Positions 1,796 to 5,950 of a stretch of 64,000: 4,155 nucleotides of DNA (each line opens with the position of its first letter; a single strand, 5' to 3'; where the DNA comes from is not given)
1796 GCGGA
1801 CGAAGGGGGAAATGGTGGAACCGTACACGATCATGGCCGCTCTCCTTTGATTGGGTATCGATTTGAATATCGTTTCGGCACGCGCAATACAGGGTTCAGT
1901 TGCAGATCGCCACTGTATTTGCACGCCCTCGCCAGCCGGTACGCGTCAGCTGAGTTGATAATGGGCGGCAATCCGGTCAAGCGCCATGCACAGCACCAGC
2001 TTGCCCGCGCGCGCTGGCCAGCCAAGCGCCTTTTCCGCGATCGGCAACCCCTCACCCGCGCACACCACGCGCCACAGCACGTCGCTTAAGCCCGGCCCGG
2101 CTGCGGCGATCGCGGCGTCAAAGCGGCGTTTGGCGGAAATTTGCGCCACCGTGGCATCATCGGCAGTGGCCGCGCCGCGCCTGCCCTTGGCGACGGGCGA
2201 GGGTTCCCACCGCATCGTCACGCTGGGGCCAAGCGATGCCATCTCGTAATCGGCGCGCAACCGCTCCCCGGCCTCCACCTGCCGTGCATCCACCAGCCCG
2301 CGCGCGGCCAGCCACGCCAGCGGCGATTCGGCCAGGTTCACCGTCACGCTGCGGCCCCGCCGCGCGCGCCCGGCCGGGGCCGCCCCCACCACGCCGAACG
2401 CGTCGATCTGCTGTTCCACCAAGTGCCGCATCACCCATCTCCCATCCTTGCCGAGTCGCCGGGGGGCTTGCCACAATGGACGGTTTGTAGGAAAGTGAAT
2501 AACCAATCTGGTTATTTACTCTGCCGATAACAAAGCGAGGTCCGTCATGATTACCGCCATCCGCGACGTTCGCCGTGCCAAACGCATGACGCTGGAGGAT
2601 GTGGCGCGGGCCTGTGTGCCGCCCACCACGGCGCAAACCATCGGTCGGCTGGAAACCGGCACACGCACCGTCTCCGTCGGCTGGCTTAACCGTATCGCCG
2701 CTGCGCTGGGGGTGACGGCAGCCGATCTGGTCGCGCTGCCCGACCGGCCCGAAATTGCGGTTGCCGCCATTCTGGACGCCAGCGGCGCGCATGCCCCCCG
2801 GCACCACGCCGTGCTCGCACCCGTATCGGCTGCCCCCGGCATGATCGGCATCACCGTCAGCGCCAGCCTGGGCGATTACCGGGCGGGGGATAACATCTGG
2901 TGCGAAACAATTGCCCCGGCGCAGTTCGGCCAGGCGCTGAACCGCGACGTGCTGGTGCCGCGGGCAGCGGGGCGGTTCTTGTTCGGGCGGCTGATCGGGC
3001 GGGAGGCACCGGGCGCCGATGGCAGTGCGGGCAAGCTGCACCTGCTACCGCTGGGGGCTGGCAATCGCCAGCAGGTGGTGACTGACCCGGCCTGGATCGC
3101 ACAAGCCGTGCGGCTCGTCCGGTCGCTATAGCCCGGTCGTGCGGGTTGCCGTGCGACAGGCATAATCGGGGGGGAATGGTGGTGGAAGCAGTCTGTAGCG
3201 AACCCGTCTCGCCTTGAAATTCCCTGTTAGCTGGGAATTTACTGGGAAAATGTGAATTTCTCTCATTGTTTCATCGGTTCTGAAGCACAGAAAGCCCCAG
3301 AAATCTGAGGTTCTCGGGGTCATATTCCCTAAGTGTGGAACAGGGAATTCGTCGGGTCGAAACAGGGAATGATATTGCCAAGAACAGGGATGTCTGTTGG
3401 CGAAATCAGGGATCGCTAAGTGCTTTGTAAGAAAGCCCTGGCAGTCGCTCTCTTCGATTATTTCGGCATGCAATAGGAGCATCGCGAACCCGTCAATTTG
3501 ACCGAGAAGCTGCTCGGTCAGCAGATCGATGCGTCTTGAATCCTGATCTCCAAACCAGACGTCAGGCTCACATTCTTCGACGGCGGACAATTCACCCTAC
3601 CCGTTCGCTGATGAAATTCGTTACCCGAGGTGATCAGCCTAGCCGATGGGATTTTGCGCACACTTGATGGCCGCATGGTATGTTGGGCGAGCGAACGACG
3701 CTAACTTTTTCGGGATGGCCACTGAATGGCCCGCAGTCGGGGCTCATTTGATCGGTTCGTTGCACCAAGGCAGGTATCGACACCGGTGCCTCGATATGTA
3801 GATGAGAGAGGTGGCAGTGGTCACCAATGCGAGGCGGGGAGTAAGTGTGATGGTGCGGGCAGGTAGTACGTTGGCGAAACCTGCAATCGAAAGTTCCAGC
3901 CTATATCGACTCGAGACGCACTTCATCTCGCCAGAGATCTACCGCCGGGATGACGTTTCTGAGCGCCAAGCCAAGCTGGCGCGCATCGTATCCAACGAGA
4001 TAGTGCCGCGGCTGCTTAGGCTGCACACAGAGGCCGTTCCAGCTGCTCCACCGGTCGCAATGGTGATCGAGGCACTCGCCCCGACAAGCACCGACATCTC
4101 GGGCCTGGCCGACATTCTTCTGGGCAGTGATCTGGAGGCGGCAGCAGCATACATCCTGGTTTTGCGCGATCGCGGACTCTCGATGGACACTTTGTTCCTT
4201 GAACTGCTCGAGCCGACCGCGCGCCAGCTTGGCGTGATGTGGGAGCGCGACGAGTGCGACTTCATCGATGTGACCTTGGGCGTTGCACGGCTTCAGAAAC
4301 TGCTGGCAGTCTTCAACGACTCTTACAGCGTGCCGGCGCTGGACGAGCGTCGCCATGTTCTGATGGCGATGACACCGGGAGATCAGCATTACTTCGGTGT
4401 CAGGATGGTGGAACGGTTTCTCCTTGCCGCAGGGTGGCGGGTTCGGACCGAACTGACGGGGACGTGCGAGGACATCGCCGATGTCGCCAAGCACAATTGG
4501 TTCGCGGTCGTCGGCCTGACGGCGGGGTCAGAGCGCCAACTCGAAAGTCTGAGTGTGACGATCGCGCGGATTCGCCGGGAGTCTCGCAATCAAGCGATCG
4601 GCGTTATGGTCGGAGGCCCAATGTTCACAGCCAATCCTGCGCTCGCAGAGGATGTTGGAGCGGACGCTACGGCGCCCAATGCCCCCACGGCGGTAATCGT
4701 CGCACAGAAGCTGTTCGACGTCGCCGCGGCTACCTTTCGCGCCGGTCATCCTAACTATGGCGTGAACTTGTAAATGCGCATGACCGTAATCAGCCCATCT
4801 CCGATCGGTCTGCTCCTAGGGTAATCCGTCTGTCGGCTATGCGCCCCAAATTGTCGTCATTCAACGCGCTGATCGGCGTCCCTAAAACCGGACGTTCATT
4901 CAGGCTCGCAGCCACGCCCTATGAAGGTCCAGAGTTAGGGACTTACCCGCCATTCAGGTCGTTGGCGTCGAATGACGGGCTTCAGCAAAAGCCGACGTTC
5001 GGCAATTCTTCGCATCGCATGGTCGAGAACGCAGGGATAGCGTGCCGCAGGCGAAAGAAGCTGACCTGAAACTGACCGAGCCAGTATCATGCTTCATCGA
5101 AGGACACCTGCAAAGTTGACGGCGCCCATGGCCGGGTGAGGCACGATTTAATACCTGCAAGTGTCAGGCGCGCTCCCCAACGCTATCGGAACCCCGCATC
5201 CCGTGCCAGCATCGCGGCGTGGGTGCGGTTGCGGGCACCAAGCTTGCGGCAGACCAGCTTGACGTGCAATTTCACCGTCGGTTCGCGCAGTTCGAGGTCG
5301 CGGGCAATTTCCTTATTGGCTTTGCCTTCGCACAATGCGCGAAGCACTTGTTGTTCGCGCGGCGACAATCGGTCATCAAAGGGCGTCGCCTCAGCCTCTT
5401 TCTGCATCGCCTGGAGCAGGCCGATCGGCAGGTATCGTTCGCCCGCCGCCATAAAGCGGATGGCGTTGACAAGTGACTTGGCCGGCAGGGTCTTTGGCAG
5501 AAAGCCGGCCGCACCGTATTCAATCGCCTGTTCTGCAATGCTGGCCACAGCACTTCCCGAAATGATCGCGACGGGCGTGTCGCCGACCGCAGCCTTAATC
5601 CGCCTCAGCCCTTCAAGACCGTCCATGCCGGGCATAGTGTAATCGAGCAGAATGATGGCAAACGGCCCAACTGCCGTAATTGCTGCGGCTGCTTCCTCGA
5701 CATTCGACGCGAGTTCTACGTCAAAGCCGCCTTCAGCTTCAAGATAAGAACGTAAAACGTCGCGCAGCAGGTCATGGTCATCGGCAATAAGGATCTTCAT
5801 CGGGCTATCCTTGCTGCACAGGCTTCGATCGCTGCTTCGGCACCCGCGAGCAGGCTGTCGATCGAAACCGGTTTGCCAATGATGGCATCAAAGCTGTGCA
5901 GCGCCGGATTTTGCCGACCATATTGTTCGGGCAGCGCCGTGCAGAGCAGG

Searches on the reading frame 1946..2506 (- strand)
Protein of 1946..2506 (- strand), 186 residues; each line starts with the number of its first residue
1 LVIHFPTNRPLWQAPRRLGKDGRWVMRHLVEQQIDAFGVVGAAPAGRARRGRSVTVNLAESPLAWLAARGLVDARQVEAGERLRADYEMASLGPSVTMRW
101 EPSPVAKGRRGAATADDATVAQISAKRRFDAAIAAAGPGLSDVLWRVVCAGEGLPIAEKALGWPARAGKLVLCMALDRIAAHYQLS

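Call 72: search_protein_families(library=pfam, proteins=[window:1946-2506:-], max_evalue=0.001)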
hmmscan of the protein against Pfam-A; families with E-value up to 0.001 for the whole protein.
window:1946-2506:- (186 aa): 1 family
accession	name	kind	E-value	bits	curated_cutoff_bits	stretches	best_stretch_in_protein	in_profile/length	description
PF20057.4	DUF6456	-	4.3e-42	143.9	26.3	1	55-184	2-135/136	Domain of unknown function (DUF6456)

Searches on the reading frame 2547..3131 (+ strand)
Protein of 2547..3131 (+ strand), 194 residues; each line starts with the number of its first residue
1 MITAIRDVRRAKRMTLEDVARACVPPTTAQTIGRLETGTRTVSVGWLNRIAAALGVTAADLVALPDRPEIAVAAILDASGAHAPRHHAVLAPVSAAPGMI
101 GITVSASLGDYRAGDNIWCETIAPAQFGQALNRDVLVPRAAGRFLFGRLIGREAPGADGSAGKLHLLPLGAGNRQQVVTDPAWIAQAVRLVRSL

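Call 72: search_protein_families(library=pfam, proteins=[window:2547-3131:+], max_evalue=0.001)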
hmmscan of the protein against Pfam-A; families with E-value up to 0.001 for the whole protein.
window:2547-3131:+ (194 aa): 3 families
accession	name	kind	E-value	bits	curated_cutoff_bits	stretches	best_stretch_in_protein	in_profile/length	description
PF13560.12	HTH_31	-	1.1e-08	35.7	27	1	5-63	6-63/64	Helix-turn-helix domain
PF01381.28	HTH_3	-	4.7e-07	30.2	23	1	5-61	1-55/55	Helix-turn-helix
PF13443.12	HTH_26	-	4.7e-05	24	22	1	5-64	2-60/63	Cro/C1-type HTH DNA-binding domain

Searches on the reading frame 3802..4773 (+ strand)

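Call 72: search_protein_families(library=pfam, proteins=[window:3802-4773:+], max_evalue=0.001)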
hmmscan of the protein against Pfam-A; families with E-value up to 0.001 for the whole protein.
window:3802-4773:+ (323 aa): 1 family
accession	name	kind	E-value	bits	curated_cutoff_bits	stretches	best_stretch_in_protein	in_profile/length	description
PF02310.24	B12-binding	-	8.6e-13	48.6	32.1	1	185-289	2-111/121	B12 binding domain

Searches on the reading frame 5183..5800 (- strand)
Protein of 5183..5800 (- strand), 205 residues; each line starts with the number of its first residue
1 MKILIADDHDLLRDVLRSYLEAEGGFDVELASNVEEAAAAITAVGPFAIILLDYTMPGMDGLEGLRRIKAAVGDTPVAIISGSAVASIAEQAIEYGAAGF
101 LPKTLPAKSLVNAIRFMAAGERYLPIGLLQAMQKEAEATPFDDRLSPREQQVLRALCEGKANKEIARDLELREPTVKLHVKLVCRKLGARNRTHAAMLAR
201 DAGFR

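Call 72: search_protein_families(library=pfam, proteins=[window:5183-5800:-], max_evalue=0.001)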
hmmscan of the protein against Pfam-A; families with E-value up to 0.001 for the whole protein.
window:5183-5800:- (205 aa): 3 families
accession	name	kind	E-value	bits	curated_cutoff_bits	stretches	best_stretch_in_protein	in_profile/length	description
PF00072.30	Response_reg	-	1.7e-23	83.4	30.2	1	3-115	1-111/111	Response regulator receiver domain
PF00196.25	GerE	-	9.9e-19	67.2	23.5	1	144-199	2-57/57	Bacterial regulatory proteins, luxR family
PF08281.18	Sigma70_r4_2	-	4.5e-05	23.4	25.7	1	144-187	10-54/54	Sigma-70, region 4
